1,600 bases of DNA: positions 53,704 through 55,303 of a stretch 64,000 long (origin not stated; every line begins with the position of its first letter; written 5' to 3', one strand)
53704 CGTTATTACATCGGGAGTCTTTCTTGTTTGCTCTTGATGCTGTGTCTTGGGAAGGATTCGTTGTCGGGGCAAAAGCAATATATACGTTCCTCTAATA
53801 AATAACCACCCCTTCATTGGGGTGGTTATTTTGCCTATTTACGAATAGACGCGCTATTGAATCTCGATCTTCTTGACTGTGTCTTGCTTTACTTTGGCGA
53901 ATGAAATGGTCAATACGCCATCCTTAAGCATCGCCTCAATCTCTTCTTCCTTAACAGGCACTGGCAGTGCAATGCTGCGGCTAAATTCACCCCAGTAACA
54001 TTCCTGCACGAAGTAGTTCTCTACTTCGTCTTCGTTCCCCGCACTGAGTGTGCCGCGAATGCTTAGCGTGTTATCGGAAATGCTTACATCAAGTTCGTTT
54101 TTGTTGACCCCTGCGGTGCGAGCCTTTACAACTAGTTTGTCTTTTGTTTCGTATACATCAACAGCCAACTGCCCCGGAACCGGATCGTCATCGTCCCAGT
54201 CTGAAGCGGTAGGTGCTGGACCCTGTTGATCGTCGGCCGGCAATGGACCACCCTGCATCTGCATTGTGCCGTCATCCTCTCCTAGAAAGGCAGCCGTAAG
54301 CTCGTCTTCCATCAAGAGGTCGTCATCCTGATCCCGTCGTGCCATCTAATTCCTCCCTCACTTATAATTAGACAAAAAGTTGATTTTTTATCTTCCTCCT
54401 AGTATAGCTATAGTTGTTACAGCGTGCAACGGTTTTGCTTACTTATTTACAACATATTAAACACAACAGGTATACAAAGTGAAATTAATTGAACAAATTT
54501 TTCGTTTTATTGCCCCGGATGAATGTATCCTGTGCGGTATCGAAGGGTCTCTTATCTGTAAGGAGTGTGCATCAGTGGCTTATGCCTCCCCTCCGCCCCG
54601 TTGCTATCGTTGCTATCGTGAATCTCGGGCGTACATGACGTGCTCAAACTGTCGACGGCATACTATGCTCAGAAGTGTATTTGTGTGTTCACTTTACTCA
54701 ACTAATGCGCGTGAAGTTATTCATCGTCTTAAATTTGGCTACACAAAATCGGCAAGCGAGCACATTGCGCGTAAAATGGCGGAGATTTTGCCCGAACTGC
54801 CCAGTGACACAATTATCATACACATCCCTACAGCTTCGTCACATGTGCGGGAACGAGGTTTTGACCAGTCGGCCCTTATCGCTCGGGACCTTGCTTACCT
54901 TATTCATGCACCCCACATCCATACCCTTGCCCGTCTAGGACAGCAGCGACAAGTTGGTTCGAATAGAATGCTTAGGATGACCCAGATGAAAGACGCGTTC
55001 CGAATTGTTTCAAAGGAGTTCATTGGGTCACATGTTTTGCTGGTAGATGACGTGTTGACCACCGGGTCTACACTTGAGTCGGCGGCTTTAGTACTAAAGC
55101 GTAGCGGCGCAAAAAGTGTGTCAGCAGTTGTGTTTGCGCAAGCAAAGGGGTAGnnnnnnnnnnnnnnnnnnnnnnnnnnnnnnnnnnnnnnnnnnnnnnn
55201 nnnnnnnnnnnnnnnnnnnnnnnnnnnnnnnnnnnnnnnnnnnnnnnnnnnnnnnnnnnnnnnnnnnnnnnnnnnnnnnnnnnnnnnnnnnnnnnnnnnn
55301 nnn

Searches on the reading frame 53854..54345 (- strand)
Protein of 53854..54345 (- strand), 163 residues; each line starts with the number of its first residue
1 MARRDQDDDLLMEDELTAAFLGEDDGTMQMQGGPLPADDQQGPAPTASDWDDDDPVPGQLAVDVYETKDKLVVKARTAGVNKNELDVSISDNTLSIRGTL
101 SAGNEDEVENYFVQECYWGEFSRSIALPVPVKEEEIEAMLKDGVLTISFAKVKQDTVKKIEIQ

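Call 7: search_protein_families(library=pfam, proteins=[window:53854-54345:-])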
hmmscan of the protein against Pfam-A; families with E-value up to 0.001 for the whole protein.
window:53854-54345:- (163 aa): 2 families
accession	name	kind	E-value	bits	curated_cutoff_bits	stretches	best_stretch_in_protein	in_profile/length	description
PF00011.27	HSP20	-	1e-19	70.9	20.8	1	64-163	2-102/102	Hsp20/alpha crystallin family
PF17886.7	ArsA_HSP20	-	4.8e-07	29.7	22.5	1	69-149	2-63/63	HSP20-like domain found in ArsA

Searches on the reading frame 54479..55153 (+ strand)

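Call 7: search_protein_families(library=pfam, proteins=[window:54479-55153:+])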
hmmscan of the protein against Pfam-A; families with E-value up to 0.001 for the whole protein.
window:54479-55153:+ (224 aa): 2 families
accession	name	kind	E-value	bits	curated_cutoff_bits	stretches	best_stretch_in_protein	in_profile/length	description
PF00156.33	Pribosyltran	-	1.6e-09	37.7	26.3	1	177-221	81-125/158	Phosphoribosyl transferase domain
PF18912.6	DZR_2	-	0.00038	20.7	27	0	9-59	3-56/56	Double zinc ribbon domain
